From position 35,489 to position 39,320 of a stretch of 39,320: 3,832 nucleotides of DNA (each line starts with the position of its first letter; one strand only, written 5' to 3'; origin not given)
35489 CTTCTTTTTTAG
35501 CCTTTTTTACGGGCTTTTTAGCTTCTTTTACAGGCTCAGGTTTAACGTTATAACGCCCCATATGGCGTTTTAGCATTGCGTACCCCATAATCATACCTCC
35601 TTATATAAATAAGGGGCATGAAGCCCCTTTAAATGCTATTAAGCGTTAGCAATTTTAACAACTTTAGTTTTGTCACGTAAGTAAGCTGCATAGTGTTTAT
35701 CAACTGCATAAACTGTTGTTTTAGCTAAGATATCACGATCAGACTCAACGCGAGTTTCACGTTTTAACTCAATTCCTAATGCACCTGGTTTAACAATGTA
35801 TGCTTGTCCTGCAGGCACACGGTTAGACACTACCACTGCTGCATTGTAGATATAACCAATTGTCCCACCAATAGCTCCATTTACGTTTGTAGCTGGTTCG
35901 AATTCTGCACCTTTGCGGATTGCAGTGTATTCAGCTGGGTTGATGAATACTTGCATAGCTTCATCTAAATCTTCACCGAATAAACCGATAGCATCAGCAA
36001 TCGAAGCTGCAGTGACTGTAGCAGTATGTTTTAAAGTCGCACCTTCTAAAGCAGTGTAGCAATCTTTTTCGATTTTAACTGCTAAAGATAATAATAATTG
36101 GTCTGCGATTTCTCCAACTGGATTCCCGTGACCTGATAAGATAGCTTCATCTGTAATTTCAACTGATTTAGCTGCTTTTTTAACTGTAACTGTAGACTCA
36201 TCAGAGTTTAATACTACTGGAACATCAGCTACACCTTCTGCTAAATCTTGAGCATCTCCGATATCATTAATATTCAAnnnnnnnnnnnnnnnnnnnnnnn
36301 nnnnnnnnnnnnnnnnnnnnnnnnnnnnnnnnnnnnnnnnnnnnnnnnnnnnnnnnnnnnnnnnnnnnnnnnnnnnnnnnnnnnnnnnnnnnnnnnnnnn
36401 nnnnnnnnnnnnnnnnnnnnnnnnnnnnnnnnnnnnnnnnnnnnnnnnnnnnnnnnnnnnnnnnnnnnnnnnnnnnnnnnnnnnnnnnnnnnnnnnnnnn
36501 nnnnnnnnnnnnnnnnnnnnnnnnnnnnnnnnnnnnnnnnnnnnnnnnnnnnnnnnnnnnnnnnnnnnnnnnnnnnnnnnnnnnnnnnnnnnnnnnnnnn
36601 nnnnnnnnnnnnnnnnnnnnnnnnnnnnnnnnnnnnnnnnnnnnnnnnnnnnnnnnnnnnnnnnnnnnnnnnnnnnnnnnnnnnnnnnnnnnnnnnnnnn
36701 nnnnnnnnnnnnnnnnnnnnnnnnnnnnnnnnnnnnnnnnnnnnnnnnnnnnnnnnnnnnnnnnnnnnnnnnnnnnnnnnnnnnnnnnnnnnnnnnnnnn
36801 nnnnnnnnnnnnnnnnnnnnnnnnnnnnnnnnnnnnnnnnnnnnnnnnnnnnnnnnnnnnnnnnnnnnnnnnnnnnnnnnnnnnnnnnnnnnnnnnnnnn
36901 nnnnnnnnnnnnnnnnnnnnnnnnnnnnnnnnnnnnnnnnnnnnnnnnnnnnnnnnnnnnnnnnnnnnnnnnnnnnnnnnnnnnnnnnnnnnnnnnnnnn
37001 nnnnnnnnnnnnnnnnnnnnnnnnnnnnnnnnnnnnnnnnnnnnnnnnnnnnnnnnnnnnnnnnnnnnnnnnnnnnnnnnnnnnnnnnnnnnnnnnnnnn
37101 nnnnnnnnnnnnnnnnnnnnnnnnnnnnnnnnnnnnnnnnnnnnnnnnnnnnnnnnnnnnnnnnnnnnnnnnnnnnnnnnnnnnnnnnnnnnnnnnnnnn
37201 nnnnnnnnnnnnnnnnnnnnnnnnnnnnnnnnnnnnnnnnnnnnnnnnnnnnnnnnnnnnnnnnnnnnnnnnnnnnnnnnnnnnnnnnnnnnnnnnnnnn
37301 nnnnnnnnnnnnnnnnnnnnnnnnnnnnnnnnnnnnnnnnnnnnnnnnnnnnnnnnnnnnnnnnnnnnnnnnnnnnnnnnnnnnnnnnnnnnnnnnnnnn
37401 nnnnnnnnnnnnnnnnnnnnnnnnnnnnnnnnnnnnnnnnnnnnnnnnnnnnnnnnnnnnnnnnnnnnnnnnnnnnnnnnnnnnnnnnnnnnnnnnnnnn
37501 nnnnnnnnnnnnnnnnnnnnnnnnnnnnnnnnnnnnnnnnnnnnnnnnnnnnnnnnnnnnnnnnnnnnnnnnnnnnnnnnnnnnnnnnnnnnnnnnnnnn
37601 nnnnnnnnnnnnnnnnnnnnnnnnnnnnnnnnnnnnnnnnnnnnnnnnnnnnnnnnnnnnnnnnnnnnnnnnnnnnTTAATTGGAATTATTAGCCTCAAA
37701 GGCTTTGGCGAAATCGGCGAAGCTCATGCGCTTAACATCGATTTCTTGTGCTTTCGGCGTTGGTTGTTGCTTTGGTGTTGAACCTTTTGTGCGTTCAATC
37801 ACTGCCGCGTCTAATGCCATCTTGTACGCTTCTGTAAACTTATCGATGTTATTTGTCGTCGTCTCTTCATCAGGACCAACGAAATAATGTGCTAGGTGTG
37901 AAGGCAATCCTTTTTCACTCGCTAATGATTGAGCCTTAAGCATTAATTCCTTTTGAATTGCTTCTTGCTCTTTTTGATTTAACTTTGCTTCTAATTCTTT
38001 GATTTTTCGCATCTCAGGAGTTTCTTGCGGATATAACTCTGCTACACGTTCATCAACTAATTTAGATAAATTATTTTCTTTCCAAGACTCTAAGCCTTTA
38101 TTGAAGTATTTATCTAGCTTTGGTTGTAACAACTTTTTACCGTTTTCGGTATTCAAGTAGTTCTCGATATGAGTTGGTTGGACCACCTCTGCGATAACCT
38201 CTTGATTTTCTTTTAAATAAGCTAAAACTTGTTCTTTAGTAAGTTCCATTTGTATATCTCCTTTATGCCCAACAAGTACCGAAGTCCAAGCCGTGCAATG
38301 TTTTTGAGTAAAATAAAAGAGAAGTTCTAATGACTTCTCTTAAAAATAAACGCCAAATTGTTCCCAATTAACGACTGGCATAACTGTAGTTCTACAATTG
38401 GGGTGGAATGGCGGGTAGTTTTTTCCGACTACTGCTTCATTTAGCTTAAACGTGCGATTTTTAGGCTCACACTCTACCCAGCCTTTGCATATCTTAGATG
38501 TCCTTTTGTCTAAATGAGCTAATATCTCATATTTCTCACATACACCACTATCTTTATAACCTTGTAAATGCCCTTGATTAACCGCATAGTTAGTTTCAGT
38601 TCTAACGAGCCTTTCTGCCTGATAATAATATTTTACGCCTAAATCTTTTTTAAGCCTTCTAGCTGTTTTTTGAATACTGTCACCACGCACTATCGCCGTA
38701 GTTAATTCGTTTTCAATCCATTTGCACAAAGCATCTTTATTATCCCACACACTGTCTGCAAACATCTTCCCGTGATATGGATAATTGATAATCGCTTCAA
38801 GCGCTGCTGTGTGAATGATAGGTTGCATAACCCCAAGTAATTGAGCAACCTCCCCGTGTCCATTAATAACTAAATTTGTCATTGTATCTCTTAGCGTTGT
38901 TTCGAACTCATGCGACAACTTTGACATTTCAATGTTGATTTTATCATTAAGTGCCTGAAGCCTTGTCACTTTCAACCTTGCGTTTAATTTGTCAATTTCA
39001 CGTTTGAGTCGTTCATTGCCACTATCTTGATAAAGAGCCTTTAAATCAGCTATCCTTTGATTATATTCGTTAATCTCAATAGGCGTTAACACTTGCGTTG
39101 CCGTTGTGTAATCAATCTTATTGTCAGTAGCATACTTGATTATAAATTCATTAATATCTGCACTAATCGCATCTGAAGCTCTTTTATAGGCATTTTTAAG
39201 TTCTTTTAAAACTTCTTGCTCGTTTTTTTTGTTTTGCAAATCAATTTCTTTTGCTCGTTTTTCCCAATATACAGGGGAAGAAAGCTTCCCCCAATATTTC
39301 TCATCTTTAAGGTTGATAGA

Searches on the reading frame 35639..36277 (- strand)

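Call 85: search_protein_families(library=phrogs, proteins=[window:35639-36277:-], max_evalue=0.001)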
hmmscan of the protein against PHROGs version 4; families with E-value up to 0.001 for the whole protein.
window:35639-36277:- (212 aa): 5 families
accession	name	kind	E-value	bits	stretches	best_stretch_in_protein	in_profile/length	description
phrog_544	-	head and packaging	1.7e-54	186.2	1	3-209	54-271/282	major head protein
phrog_30620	-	unknown function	1.1e-21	78.3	1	5-124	57-176/184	-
phrog_1650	-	head and packaging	3.3e-09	37.5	1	7-169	71-254/300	major head protein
phrog_267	-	head and packaging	1.3e-06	28.9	1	9-189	85-303/410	major head protein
phrog_247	-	head and packaging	0.00023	21.5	1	76-196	154-289/351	major head protein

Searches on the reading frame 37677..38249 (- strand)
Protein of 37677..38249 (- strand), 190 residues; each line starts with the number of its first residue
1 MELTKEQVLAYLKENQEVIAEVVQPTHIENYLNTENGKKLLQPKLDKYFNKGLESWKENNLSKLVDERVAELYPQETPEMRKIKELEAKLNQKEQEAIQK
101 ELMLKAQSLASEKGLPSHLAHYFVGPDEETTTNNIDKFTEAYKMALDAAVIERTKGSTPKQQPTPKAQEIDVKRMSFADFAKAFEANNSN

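Call 85: search_protein_families(library=phrogs, proteins=[window:37677-38249:-], max_evalue=0.001)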
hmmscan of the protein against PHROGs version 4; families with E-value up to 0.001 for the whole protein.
window:37677-38249:- (190 aa): 3 families
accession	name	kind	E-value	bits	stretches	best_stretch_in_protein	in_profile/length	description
phrog_172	-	head and packaging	9.3e-29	102.1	1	30-168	49-193/229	head scaffolding protein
phrog_2932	-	head and packaging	0.00064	20.5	1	63-168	101-203/224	head scaffolding protein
phrog_3760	-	head and packaging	0.00074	20.5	1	69-186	74-202/209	head scaffolding protein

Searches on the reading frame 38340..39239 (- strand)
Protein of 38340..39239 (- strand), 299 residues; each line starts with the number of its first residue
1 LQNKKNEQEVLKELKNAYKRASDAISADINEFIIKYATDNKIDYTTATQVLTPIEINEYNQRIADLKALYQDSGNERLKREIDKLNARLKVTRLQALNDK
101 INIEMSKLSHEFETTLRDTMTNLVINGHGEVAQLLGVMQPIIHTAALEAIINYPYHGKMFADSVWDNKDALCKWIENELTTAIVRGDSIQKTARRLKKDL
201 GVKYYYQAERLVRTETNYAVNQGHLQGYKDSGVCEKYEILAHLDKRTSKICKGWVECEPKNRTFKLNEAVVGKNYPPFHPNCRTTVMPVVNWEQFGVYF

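Call 85: search_protein_families(library=phrogs, proteins=[window:38340-39239:-], max_evalue=0.001)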
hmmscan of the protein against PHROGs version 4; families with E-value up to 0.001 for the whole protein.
window:38340-39239:- (299 aa): 17 families
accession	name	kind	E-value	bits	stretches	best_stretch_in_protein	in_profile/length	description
phrog_115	-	head and packaging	3.1e-80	272.2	1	3-291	36-319/665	minor head protein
phrog_2841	-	head and packaging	1.8e-63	216.3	1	3-290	18-307/525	minor head protein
phrog_4728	-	head and packaging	8.4e-54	184.3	1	5-291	20-301/591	head morphogenesis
phrog_595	-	head and packaging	1.3e-51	177.5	1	2-293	14-301/513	head maturation protease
phrog_19443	-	head and packaging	2.2e-27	96.8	1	9-291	20-286/579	minor head protein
phrog_6577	-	unknown function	3.3e-24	86.3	1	29-291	5-231/1066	-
phrog_241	-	head and packaging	8.6e-22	78.9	1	76-294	49-278/679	head morphogenesis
phrog_7625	-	head and packaging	1.9e-16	61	1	157-291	117-250/504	head morphogenesis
phrog_1657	-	head and packaging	2.8e-12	47.6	1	55-291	51-300/337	head morphogenesis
phrog_2468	-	head and packaging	1.8e-10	41.8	1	173-236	150-214/303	head morphogenesis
phrog_8404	-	unknown function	4.6e-10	40.9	1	2-113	18-129/137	-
phrog_4611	-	head and packaging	9e-10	38.5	1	198-291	183-273/710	minor head protein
phrog_3517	-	head and packaging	2.9e-06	27.8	1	184-293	214-332/371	head morphogenesis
phrog_8089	-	head and packaging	6.7e-05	23.3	1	34-290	19-267/268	head morphogenesis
phrog_21789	-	head and packaging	7.6e-05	21.6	1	65-293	41-263/1195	virion structural protein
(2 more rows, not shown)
